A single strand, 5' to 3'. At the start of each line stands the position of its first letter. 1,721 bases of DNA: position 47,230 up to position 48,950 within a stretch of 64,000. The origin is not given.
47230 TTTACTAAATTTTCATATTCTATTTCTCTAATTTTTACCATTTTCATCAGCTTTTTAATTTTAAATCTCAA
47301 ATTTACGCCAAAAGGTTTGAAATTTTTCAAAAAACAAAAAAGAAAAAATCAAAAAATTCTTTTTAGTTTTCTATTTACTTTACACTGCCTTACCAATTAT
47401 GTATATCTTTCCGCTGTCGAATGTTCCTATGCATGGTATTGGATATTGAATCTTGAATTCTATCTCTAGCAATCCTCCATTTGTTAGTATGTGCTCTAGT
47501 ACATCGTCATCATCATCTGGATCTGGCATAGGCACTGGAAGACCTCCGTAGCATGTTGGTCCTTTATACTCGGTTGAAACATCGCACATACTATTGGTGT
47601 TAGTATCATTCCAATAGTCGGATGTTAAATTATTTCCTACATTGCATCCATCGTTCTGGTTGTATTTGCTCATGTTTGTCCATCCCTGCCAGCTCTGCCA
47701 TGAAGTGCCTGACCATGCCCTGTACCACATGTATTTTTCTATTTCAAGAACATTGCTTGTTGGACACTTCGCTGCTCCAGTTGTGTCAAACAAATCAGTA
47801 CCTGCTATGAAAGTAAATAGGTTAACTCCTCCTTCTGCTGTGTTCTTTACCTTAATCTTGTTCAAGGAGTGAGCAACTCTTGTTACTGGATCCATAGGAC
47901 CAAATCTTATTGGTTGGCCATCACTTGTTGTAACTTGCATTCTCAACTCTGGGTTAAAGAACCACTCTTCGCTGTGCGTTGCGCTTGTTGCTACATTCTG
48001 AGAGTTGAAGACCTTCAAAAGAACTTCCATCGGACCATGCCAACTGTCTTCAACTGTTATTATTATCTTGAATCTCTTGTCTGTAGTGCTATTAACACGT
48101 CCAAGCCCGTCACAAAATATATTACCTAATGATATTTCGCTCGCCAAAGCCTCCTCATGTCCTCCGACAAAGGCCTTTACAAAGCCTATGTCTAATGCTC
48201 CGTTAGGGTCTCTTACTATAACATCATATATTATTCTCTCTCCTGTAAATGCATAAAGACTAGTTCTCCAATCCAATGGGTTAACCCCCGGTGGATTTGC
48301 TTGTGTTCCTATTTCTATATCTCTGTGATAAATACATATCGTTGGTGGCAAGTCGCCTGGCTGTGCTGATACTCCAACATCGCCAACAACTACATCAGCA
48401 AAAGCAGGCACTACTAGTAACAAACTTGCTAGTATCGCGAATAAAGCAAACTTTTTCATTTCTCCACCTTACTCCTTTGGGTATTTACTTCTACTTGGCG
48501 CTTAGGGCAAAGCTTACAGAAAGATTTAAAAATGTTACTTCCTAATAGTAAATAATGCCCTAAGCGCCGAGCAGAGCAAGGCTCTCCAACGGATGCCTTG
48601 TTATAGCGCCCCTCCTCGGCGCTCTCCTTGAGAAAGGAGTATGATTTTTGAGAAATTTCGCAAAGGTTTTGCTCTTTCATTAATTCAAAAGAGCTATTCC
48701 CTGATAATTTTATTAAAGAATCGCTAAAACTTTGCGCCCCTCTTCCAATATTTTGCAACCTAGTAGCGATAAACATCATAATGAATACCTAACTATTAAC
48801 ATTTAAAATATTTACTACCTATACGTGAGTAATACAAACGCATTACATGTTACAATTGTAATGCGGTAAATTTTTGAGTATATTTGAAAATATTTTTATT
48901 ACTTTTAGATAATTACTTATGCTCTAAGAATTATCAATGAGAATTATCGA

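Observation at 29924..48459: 18.5-kb one-strand island of 11 modular secreted/anchored Cys- and Thr-rich surface proteins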

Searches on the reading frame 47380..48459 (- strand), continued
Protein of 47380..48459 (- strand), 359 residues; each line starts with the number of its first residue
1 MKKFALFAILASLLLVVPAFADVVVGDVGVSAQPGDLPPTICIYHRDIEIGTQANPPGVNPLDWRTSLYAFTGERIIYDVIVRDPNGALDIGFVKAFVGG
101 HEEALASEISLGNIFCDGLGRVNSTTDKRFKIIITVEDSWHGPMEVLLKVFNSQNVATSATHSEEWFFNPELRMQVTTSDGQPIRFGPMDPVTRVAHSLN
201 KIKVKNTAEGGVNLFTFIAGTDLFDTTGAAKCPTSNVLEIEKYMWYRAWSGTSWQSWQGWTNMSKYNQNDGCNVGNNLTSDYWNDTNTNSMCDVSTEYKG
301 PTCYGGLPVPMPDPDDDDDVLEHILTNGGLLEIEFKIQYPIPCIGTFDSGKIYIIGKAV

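Call 80: find_encoding_contigs(protein=P0005, flank=10000, max_places=2)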
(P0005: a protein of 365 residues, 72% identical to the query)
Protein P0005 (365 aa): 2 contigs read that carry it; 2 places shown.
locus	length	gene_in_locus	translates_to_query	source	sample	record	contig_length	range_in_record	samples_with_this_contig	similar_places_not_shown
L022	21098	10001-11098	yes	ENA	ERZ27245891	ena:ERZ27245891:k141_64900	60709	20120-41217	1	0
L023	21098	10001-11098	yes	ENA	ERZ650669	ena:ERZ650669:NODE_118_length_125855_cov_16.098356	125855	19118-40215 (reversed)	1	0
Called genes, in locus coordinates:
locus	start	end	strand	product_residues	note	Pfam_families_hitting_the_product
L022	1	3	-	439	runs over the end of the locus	PF03951:Gln-synt_N, PF00120:Gln-synt_C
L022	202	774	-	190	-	-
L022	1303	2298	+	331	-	PF09999:DUF2240 (weak), PF16900:REPA_OB_2 (weak), PF17244:CDC24_OB3 (weak), PF01336:tRNA_anti-codon, PF08646:Rep_fac-A_C (weak)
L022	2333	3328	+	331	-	PF14520:HHH_5, PF00154:RecA_N, PF08423:Rad51, PF13481:AAA_25, PF06745:ATPase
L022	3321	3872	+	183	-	-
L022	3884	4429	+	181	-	-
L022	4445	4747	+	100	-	-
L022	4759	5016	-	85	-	-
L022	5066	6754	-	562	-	PF00750:tRNA-synt_1d, PF05746:DALR_1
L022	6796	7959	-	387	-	PF01926:MMR_HSR1, PF02421:FeoB_N (faint), PF08438:YGR210-like_G4, PF02824:TGS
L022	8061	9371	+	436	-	PF07690:MFS_1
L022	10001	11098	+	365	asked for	-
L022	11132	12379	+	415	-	-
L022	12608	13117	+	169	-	PF05168:HEPN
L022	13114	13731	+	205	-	PF13412:HTH_24 (weak), PF01909:NTP_transf_2, PF18765:Polbeta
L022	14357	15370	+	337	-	PF13173:AAA_14, PF13635:DUF4143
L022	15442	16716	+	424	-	PF13173:AAA_14, PF13401:AAA_22 (faint), PF13635:DUF4143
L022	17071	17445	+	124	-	PF01909:NTP_transf_2, PF18765:Polbeta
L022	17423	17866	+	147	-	PF01934:HepT-like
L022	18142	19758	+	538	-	PF13088:BNR_2 (weak)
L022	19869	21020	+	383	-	PF01950:FBPase_3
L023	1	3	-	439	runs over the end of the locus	PF03951:Gln-synt_N, PF00120:Gln-synt_C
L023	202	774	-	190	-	-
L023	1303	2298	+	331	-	PF09999:DUF2240 (weak), PF16900:REPA_OB_2 (weak), PF17244:CDC24_OB3 (weak), PF01336:tRNA_anti-codon, PF08646:Rep_fac-A_C (weak)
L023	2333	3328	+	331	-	PF14520:HHH_5, PF00154:RecA_N, PF08423:Rad51, PF13481:AAA_25, PF06745:ATPase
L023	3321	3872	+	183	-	-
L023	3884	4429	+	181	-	-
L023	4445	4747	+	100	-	-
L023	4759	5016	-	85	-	-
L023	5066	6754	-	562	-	PF00750:tRNA-synt_1d, PF05746:DALR_1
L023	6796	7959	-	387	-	PF01926:MMR_HSR1, PF02421:FeoB_N (faint), PF08438:YGR210-like_G4, PF02824:TGS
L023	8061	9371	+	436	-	PF07690:MFS_1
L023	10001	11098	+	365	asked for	-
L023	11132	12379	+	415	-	-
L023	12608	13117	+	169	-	PF05168:HEPN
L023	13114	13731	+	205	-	PF13412:HTH_24 (weak), PF01909:NTP_transf_2, PF18765:Polbeta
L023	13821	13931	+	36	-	-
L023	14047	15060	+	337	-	PF13173:AAA_14, PF13635:DUF4143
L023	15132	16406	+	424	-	PF13173:AAA_14, PF13401:AAA_22 (faint), PF13635:DUF4143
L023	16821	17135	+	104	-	PF01909:NTP_transf_2 (weak), PF18765:Polbeta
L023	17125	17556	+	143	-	PF01934:HepT-like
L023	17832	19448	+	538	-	PF13088:BNR_2 (weak)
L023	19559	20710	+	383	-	PF01950:FBPase_3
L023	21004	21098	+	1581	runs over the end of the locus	-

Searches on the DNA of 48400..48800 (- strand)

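Call 88: search_rna_families(source=window, start=48400, end=48800, threshold=evalue, max_evalue=10)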
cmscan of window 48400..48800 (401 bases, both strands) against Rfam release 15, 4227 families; matches with E-value up to 10: 6.
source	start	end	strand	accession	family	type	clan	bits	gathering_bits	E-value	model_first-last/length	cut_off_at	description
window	48472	48594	+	RF03613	MIR6234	Gene; miRNA;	-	31.6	90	1.7e-05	1-146/146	no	MIR6234 microRNA precursor family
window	48504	48561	+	RF00331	snoZ169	Gene; snRNA; snoRNA; CD-box;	-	17.9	55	2.2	1-69/69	no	Small nucleolar RNA Z169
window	48493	48572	+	RF04251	MIR5070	Gene; miRNA;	CL00139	16.2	100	2.6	1-116/116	no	MIR5070 microRNA precursor family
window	48564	48622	-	RF02915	DUF3800-VI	Cis-reg;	-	14.7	35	3.6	1-52/52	no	DUF3800-VI RNA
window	48482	48580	-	RF04160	MIR868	Gene; miRNA;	-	13.3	200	5.9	1-194/194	no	MIR868 microRNA precursor family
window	48578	48630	+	RF02871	ncS54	Gene; sRNA;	-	12.6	43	4.6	1-79/79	no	Burkholderia sRNA 54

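Call 95: build_rna_model(alignment_id=A8, structure=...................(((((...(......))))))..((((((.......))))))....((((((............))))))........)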
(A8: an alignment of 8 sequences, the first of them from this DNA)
Model R1 built from alignment A8 (8 sequences, 97 columns); structure: as given.
model positions 88; base pairs 18; branch points 2; effective number of sequences 1.5; information 0.647 bits per position. Calibrated on 0.2 Mb of random sequence (short: E-values are rough).
structure used (alignment columns):
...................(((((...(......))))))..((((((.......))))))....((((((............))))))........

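Call 96: search_with_rna_model(model_id=R1, sources=[window, L004, L005, L007, L008, L009, L010, L011, L012, L013, L014, L016, L017, L018, L021, L023, L024, L025, L026, L027, L028], max_evalue=1, make_alignment=true)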
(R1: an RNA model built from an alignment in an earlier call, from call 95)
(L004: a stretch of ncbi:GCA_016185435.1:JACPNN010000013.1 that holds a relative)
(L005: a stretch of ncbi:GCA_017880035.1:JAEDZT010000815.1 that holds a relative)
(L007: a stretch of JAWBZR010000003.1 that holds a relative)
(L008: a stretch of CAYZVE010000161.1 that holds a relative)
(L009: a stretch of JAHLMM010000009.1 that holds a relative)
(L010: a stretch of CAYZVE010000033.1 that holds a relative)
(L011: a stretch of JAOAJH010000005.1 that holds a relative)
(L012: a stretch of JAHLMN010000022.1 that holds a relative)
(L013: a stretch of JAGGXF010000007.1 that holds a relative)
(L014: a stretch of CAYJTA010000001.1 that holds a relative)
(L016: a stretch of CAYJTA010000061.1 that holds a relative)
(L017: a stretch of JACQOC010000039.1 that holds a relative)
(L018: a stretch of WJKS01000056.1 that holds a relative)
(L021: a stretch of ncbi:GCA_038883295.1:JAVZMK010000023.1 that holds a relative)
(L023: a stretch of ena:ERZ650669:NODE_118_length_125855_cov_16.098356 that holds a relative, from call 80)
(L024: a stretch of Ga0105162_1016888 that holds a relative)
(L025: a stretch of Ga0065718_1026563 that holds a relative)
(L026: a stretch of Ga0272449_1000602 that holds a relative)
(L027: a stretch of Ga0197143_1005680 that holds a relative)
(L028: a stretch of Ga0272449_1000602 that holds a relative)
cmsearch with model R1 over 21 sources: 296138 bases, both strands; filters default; matches with E-value up to 1: 14.
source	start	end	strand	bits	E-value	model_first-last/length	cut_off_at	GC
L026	3988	4075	-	103.2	5.3e-24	1-88/88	no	0.57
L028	2585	2672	-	101.2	1.7e-23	1-88/88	no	0.58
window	48569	48656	-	99.2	5.4e-23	1-88/88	no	0.51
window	42055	42142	-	98.3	9.1e-23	1-88/88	no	0.51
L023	9819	9909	+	97.9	1.2e-22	1-88/88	no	0.53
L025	763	853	-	97.9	1.2e-22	1-88/88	no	0.53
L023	17720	17803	+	94.1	1.1e-21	1-88/88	no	0.52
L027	579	662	-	94.1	1.1e-21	1-88/88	no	0.52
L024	1657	1744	-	93.9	1.2e-21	1-88/88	no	0.5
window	45983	46070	-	90.6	8.5e-21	1-88/88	no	0.55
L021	2104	2191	+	90.6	8.5e-21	1-88/88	no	0.55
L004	5652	5728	+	37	4.3e-07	1-88/88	no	0.57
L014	9760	9850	+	32.1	7.5e-06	1-88/88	no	0.59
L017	1499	1587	+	13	0.58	1-88/88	no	0.64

Alignment A9: 14 matches aligned to the model, 108 columns, each read 5' to 3' on its own strand. Consensus structure (alignment columns), stored with it:
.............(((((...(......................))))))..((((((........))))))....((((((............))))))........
